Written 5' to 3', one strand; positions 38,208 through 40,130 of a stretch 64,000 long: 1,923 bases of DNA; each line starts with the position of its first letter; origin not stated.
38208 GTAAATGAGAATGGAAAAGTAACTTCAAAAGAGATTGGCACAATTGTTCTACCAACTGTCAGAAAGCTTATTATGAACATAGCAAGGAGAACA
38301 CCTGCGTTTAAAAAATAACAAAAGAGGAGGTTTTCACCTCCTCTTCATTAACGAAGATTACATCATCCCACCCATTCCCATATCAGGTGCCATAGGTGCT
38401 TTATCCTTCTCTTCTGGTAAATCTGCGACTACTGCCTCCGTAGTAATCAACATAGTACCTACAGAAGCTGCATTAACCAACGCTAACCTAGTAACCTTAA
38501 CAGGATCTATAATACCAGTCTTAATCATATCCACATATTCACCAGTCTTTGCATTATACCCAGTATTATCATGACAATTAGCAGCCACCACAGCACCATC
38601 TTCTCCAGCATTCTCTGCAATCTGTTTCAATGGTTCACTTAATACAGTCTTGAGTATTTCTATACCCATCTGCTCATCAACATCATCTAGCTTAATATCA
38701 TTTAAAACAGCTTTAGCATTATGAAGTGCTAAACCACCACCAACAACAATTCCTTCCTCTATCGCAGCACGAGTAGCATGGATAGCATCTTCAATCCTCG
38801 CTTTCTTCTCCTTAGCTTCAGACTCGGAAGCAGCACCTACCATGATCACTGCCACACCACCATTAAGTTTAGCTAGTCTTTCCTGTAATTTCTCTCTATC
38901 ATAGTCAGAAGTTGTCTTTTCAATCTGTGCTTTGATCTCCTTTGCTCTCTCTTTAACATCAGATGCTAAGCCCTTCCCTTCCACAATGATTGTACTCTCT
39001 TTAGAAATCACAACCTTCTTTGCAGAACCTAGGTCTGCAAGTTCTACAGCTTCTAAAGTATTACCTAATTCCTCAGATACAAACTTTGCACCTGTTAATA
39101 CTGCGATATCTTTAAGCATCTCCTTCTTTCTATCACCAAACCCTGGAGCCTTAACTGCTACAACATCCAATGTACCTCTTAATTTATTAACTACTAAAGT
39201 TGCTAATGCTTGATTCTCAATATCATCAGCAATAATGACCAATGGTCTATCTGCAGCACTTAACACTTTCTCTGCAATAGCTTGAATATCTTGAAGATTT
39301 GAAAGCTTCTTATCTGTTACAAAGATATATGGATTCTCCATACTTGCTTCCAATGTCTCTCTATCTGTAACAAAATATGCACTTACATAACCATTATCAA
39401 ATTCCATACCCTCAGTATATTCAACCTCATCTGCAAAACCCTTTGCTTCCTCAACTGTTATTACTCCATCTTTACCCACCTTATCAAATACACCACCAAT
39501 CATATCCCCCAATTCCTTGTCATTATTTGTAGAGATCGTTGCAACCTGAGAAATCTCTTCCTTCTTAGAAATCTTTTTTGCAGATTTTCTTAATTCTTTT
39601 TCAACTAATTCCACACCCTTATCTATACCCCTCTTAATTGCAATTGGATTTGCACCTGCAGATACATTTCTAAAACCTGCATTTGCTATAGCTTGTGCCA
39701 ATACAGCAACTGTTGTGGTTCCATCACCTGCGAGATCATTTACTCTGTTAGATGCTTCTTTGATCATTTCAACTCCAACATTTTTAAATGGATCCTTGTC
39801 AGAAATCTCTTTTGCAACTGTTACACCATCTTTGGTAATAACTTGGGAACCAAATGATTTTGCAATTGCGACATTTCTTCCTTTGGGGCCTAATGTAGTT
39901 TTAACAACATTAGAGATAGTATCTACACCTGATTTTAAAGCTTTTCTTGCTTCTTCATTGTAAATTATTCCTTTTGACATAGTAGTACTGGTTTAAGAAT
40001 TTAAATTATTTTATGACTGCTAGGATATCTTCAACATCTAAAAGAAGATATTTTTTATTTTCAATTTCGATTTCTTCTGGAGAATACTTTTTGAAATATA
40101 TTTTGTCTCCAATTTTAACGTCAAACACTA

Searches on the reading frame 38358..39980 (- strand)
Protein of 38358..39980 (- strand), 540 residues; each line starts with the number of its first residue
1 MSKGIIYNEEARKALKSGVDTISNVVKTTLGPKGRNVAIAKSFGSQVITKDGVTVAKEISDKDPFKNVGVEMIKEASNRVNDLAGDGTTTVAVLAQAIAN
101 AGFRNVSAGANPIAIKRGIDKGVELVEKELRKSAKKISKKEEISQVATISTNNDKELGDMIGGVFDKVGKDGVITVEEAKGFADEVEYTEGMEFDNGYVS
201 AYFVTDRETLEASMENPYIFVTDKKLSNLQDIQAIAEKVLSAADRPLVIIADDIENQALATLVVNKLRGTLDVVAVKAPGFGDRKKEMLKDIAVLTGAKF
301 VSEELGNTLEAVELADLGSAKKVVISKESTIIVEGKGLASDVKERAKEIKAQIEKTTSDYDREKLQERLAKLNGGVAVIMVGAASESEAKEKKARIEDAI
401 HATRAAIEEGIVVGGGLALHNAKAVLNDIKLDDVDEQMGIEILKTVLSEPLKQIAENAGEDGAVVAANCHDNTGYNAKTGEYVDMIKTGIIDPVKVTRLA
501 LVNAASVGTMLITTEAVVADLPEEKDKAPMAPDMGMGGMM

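Call 57: search_protein_families(library=ncbifam, proteins=[window:38358-39980:-], max_evalue=1e-20)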
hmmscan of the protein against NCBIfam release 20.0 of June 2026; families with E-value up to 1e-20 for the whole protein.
window:38358-39980:- (540 aa): 10 families
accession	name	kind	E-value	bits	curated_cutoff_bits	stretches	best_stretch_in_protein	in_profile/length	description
NF000592.1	PRK00013.1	subfamily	6.4e-223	741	397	1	3-522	2-524/524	chaperonin GroEL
TIGR02348.1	GroEL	equivalog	2.2e-219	729.3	582.1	1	2-524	1-526/526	chaperonin GroEL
NF009487.0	PRK12849.1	subfamily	6.1e-217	721.2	352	1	1-536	1-539/543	chaperonin GroEL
NF009488.0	PRK12850.1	subfamily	2.5e-214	712.8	475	1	1-539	2-542/544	chaperonin GroEL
NF009489.0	PRK12851.1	subfamily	7.4e-212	704.5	464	1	2-536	3-539/541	chaperonin GroEL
NF010704.0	PRK14104.1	subfamily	2.6e-189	630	1041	1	3-539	4-544/546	chaperonin GroEL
NF038369.1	GroEL3_Chlamy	exception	6e-72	242.9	600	1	7-516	8-504/506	variant chaperonin GroEL3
NF038370.1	GroEL2_Chlamy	exception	1.2e-51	175.9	600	1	11-516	11-517/533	variant chaperonin GroEL2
NF041083.2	thermosome_beta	equivalog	1.2e-22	80.6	400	0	16-179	23-182/520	thermosome subunit beta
NF041082.2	thermosome_alpha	equivalog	9.6e-22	77.5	450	0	17-519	24-517/519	thermosome subunit alpha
